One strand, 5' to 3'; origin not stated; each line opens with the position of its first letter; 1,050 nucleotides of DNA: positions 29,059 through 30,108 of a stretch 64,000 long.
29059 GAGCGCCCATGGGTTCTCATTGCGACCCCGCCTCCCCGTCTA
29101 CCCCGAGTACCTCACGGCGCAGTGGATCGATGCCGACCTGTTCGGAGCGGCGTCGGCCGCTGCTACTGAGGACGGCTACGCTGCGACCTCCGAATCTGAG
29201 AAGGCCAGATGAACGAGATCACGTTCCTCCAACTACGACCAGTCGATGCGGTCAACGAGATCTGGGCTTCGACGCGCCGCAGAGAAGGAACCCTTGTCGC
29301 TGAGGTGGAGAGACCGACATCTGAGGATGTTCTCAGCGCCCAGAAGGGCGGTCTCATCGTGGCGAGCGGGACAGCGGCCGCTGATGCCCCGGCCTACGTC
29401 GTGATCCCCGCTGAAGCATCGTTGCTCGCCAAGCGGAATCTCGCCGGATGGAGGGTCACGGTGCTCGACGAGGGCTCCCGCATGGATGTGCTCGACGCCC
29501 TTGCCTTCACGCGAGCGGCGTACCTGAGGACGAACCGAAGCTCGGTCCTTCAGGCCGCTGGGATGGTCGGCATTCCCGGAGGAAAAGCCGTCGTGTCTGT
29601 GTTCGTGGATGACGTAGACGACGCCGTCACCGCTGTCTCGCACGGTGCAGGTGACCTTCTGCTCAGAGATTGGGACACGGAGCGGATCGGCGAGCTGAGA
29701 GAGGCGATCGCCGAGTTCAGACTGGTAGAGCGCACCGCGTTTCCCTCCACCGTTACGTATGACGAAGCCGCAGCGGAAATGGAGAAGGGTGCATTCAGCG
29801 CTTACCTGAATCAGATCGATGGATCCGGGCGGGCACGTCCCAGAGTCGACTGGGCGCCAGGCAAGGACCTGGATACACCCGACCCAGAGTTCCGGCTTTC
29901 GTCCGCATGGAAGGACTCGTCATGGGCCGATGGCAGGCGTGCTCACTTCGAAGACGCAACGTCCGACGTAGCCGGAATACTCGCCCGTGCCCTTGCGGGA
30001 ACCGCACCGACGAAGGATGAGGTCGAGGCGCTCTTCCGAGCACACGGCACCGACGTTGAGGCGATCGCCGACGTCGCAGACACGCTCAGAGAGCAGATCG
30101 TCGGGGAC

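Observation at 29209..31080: CofH (FO synthase) carrying an unexplained ~230-aa N-terminal domain; FO-only module with an MFS transporter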

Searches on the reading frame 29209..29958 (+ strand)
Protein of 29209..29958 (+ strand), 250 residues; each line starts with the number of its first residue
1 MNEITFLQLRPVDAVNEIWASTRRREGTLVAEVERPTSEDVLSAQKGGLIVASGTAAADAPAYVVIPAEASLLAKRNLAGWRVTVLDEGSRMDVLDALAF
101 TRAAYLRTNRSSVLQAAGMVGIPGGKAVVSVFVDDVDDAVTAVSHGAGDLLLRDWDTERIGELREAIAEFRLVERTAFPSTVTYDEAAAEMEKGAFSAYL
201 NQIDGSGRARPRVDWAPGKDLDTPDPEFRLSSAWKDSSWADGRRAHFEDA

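Call 3: search_protein_families(library=pfam, proteins=[window:29209-29940:+], max_evalue=1)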
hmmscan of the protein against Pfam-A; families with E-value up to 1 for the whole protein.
window:29209-29940:+ (244 aa): 0 families

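Call 4: search_protein_families(library=ncbifam, proteins=[window:29209-29940:+], max_evalue=1)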
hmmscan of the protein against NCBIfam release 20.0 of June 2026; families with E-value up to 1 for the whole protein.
window:29209-29940:+ (244 aa): 2 families
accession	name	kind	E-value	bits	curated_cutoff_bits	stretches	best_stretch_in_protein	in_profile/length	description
NF009186.0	PRK12534.1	equivalog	0.098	12.5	267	0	18-62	123-167/187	RNA polymerase sigma factor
NF007935.0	PRK10651.1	equivalog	0.13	11.4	250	1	126-166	82-123/216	two-component system response regulator NarL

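Call 5: find_homologous_proteins(query=window:29209-29958:+, max_evalue=0.001)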
Query window:29209-29958:+ (250 aa): 32 proteins with E <= 0.001 among 6264 candidates.
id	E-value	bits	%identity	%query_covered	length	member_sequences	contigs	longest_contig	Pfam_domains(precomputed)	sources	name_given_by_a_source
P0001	8.7e-105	368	67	100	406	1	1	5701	PF04055.28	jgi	jgi:hypothetical protein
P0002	1.4e-96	341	65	99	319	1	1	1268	-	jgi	jgi:hypothetical protein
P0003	1.6e-88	314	60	93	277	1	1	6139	-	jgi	jgi:hypothetical protein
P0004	1.9e-85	304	59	100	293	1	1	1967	-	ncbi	ncbi:MAG: hypothetical protein ABFR53_13000, partial [Actinomycetota bacterium]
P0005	2.3e-75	271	76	68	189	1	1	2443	-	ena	-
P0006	3.8e-75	271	62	85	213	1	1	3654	-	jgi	jgi:hypothetical protein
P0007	3.5e-65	238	52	94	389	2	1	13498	PF04055.28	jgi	-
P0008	1.0e-63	233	51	96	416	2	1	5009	PF04055.28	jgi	jgi:hypothetical protein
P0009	1.1e-63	233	49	96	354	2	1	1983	-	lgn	-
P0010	1.9e-62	229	51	96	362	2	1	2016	PF04055.28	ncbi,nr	ncbi:MAG: hypothetical protein OES13_12220, partial [Acidimicrobiia bacterium]|nr:hypothetical prote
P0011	3.0e-62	228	50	96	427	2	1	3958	PF04055.28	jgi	jgi:hypothetical protein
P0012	3.2e-62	228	61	74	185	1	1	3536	-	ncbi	ncbi:MAG: hypothetical protein ACR2NG_07915, partial [Acidimicrobiia bacterium]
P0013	4.7e-60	221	51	90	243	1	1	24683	-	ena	-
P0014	4.5e-55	205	50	95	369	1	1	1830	-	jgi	jgi:hypothetical protein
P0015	9.6e-55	204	49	94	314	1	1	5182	-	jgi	-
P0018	6.0e-53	198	48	96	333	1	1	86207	-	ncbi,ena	-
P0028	1.4e-33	135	55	48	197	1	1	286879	-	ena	-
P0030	1.1e-32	132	48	66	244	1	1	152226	-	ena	-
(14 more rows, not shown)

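Call 6: search_solved_structures(query=window:29209-29958:+, max_evalue=10)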
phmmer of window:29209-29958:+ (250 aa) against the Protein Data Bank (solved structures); distinct sequences matched with E-value up to 10: 3.
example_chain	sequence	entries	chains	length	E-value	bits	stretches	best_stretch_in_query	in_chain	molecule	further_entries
6su1_A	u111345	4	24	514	0.55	13.1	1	9-84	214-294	Pyruvate kinase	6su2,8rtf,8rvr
2lqo_A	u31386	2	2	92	0.7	12.8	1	176-226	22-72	Putative glutaredoxin Rv3198.1/MT3292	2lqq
2qr3_A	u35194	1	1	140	1.4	11.8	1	133-162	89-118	Two-component system response regulator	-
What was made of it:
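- On Any annotated sequence family for residues 1-228 (Pfam-A, NCBIfam, PDB sequences): No hit for the window protein (calls 3, 4, 6).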

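Call 12: find_encoding_contigs(protein=P0018, flank=10000, max_places=3)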
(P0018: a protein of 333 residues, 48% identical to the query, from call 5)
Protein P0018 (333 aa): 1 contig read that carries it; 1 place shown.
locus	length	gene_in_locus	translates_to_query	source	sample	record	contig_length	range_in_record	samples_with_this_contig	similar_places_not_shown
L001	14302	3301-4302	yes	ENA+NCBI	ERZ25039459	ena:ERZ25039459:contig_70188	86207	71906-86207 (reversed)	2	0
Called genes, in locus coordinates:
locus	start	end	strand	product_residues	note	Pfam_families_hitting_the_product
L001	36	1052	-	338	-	PF00044:Gp_dh_N, PF02800:Gp_dh_C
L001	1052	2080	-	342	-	PF00044:Gp_dh_N, PF02800:Gp_dh_C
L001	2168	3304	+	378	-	PF04055:Radical_SAM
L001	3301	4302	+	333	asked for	-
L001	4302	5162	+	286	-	PF04055:Radical_SAM (weak), PF19288:CofH_C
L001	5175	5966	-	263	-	-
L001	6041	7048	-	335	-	-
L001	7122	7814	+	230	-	PF01746:tRNA_m1G_MT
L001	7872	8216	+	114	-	PF01245:Ribosomal_L19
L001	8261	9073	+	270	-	PF10502:Peptidase_S26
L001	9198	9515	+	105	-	PF10611:DUF2469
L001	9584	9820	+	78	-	PF02021:UPF0102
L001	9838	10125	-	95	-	PF27609:Rv1322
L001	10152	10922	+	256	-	PF00378:ECH_1, PF16113:ECH_2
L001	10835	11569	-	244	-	-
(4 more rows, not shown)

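Call 13: find_encoding_contigs(protein=P0028, flank=10000, max_places=2)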
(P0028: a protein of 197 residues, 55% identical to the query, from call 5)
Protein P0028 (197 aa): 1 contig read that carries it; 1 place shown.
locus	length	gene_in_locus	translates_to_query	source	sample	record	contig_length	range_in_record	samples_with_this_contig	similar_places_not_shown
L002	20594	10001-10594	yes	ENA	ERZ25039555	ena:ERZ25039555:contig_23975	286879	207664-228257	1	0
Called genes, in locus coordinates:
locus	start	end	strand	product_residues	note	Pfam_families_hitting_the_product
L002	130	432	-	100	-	-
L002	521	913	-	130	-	PF09996:DUF2237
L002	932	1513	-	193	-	PF01464:SLT (weak)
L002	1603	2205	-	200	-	PF00561:Abhydrolase_1 (faint), PF20434:BD-FAE, PF12146:Hydrolase_4 (faint), PF00326:Peptidase_S9 (faint), PF07859:Abhydrolase_3 (faint)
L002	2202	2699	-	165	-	PF01220:DHquinase_II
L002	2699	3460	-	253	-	PF21948:LplA-B_cat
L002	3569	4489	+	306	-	-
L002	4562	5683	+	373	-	PF00664:ABC_membrane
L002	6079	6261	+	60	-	-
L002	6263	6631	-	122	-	-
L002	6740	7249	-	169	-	PF00582:Usp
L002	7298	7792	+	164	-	PF01613:Flavin_Reduct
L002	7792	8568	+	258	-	PF00106:adh_short, PF08659:KR (weak), PF23441:SDR, PF13561:adh_short_C2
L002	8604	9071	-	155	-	-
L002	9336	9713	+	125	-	-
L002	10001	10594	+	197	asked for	-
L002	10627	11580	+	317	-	PF04055:Radical_SAM, PF19288:CofH_C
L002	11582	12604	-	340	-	PF00296:Bac_luciferase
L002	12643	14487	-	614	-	PF06224:AlkZ-like (weak), PF23236:WHD_2nd_Lhr, PF23235:WHD_3rd_Lhr, PF23234:WHD_4th_Lhr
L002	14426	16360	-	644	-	PF00271:Helicase_C, PF19306:WHD_Lhr, PF08494:DEAD_assoc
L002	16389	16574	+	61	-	-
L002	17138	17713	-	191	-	PF13487:HD_5, PF01966:HD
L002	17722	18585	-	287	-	PF03437:BtpA (weak)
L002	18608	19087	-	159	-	PF11716:MDMPI_N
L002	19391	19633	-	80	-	-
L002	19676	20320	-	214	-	PF18306:LDcluster4 (weak)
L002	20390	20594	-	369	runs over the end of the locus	PF07728:AAA_5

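Call 14: find_encoding_contigs(protein=P0030, flank=10000, max_places=2)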
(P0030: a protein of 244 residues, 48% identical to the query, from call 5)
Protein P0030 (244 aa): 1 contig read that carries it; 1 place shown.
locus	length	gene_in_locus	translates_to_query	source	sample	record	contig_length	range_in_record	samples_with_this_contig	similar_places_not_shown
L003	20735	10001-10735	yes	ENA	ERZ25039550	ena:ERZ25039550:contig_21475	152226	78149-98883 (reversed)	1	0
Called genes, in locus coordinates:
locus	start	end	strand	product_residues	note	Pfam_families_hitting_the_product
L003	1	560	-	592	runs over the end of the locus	PF00664:ABC_membrane, PF00005:ABC_tran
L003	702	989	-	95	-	PF01035:DNA_binding_1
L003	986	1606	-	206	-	PF14681:UPRTase, PF00156:Pribosyltran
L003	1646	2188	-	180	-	PF00311:PEPcase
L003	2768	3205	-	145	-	PF00311:PEPcase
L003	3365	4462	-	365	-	PF00311:PEPcase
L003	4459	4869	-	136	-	PF14520:HHH_5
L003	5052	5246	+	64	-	-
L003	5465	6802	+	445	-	PF02881:SRP54_N, PF01656:CbiA (faint), PF06414:Zeta_toxin (faint), PF13401:AAA_22, PF00448:SRP54, PF13671:AAA_33 (weak), PF02978:SRP_SPB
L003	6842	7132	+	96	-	PF00886:Ribosomal_S16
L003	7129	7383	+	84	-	PF13083:KH_KhpA-B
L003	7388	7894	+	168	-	PF01782:RimM, PF05239:PRC (weak), PF24986:PRC_RimM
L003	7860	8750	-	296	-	PF10648:Gmad2 (weak)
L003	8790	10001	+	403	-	PF04055:Radical_SAM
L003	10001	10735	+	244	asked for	-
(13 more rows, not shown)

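Call 15: find_encoding_contigs(protein=P0007, flank=10000, max_places=2)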
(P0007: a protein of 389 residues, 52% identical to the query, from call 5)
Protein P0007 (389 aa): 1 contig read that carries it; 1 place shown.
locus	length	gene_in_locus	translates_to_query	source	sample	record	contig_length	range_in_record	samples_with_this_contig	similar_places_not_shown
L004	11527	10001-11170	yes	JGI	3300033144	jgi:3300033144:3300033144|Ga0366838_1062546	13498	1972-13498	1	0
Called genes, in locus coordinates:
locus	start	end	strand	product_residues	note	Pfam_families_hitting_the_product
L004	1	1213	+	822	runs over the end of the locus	PF02811:PHP, PF07733:DNA_pol3_alpha, PF17657:DNA_pol3_finger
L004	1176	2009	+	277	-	PF14579:HHH_6, PF01336:tRNA_anti-codon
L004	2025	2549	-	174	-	-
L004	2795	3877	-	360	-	PF01220:DHquinase_II, PF12146:Hydrolase_4 (faint), PF12697:Abhydrolase_6, PF20434:BD-FAE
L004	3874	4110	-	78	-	-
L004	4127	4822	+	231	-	-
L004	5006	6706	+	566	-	PF00664:ABC_membrane, PF02463:SMC_N (faint), PF00005:ABC_tran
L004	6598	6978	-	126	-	-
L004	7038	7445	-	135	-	PF04075:F420H2_quin_red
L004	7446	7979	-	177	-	PF00582:Usp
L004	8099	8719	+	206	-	PF00106:adh_short, PF13561:adh_short_C2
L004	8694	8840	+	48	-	PF13561:adh_short_C2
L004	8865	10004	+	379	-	PF04055:Radical_SAM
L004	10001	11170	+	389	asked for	PF04055:Radical_SAM (weak)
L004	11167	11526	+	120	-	?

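Call 16: predict_structure(alignment_id=A1)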
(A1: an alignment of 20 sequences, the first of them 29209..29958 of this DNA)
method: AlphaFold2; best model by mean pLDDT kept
length: 250 residues; sequences in the alignment: 20
mean_pLDDT: 84.5   pTM: 0.79
mean pLDDT of the five models: 84.5, 83.1, 83.0, 82.6, 82.5
residues with pLDDT >= 90: 170; 70-90: 32; 50-70: 11; < 50: 37
segments of 3 or more residues with pLDDT < 50: 213-236, 238-250
pLDDT, mean of each block of 10 residues (from residue 1): 92 96 92 98 95 97 97 94 97 95 97 95 85 98 98 93 96 92 88 88 66 41 40 43 39
secondary structure, 60 per line:
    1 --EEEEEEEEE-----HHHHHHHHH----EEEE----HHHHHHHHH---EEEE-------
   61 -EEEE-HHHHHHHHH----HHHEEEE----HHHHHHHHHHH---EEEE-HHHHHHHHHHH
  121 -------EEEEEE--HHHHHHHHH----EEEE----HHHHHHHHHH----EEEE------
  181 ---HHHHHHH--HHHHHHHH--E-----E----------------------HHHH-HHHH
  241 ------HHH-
elements in order: E3-11 H17-25 E30-33 H38-46 E50-53 E62-65 H67-75 E83-86 H91-101 E105-108 H110-120 E128-133 H136-144 E149-152 H157-166 E171-174 H184-190 H193-200 H232-235 H237-240
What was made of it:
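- The isolated-domain AF2 model has 8 βα units with pLDDT mostly above 90 (call 16). The fold prediction is confident (call 16).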

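Call 19: fold_search(model_id=the predicted structure, library=pdb)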
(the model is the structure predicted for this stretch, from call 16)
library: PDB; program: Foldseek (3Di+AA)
matches with E <= 10: 1804; with E <= 0.001: 104
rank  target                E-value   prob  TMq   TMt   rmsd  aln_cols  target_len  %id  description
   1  1w0m_F                6.7e-06  1.00  0.45  0.50   5.2       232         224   13  Triosephosphate isomerase from Thermoproteus tenax (released 2004-09-09)
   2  1w0m_G                9.1e-06  1.00  0.45  0.50   5.4       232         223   12  Triosephosphate isomerase from Thermoproteus tenax (released 2004-09-09)
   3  3t44                  3.3e-05  1.00  0.43  0.42   6.4       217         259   14  Crystal structure of Mycobacterium tuberculosis Indole Glycerol Phosphate Synthase (IGPS) in complex with indole glycero (released 2012-08-08)
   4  3qja                  3.9e-05  1.00  0.45  0.44   6.1       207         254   15  Crystal Structure of the Mycobacterium tuberculosis Indole-3-glycerol phosphate synthase (TrpC) in apo form (released 2011-06-15)
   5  3t40                  4.4e-05  1.00  0.43  0.43   6.2       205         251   15  Crystal Structure of Mycobacterium tuberculosis Indole Glycerol Phosphate Synthase (IGPS) complex with N-2-Carboxyphenyl (released 2012-08-08)
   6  2vws_A                4.4e-05  1.00  0.39  0.39   9.5       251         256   11  Crystal structure of YfaU, a metal ion dependent class II aldolase from Escherichia coli K12 (released 2008-09-09)
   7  3t55                  5.3e-05  1.00  0.43  0.42   6.4       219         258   14  Crystal structure of Mycobacterium tuberculosis Indole Glycerol Phosphate Synthase (IGPS) in complex with Phenoxymethyl  (released 2012-08-08)
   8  7osv                  5.7e-05  1.00  0.37  0.49   5.1       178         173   18  DeNovoTIM6-SB, a de novo designed TIM barrel with a salt-bridge cluster (crystal form 1) (released 2021-12-15)
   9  7mcd_B                5.7e-05  1.00  0.39  0.50   8.0       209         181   14  Crystal structure of an AI-designed TIM-barrel F15C (released 2022-01-19)
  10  3cwo                  9.3e-05  1.00  0.43  0.45   7.1       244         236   16  A beta/alpha-barrel built by the combination of fragments from different folds (released 2008-07-08)
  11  4rw3                  9.8e-05  1.00  0.50  0.45   5.1       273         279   10  Structural insights into substrate binding of brown spider venom class II phospholipases D (released 2015-06-03)
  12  5g4e_B                9.8e-05  1.00  0.45  0.52   5.2       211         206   10  S. enterica HisA mutant D10G, Dup13-15, Q24L, G102A, V106L (released 2017-04-19)
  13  3uyc_A                1.0e-04  1.00  0.45  0.46   4.8       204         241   10  Designed protein KE59 R8_2/7A (released 2012-06-06)
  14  3tyc_B                1.3e-04  1.00  0.43  0.41   5.5       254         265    9  Dihydropteroate Synthase in complex with DHP+ (released 2012-03-14)
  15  7mcd_C                1.3e-04  1.00  0.42  0.54   7.6       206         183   16  Crystal structure of an AI-designed TIM-barrel F15C (released 2022-01-19)
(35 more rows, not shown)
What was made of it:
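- Several pyruvate- or PEP-using barrels appear among the Foldseek hits (call 19). Loops are very short, and the best structural matches include de novo idealised barrels (call 19).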

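Call 20: search_protein_representatives(alignment_id=A1)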
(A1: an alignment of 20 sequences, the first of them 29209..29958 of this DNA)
Query: 20 sequences, 257 profile positions. Proteins with E-value up to 0.001 (for the whole library): 126; up to 1e-10: 101; up to 1e-30: 39. The best 126 are listed.
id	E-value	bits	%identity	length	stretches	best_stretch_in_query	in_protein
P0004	3.4e-109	380.9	-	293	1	1-252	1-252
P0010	1.9e-95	335.9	-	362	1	3-253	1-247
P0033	6.0e-90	317.9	-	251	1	3-248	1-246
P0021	3.7e-87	308.7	-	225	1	2-215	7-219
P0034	1.2e-86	307.0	-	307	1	1-245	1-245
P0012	3.7e-84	298.9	-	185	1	1-186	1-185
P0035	9.1e-82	291.0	-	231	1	4-219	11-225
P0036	4.0e-66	239.8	-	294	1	66-243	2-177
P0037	4.2e-66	239.7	-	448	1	3-245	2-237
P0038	7.2e-63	229.1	-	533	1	32-246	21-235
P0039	3.0e-62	227.1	-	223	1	89-246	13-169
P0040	5.2e-62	226.3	-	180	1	3-167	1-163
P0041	7.0e-59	216.0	-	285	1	89-244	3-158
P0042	9.8e-58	212.3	-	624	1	4-246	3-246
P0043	1.2e-56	208.7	-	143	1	1-144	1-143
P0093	1.4e-18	84.0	-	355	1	58-163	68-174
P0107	1.9e-15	73.7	-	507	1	159-221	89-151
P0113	3.1e-14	69.7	-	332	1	171-229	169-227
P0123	4.4e-12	62.7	-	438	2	162-204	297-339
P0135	1.5e-08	51.1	-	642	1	45-192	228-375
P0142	1.8e-07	47.5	-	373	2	3-120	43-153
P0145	2.7e-05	40.4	-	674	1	89-244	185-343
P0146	4.8e-05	39.6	-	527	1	39-93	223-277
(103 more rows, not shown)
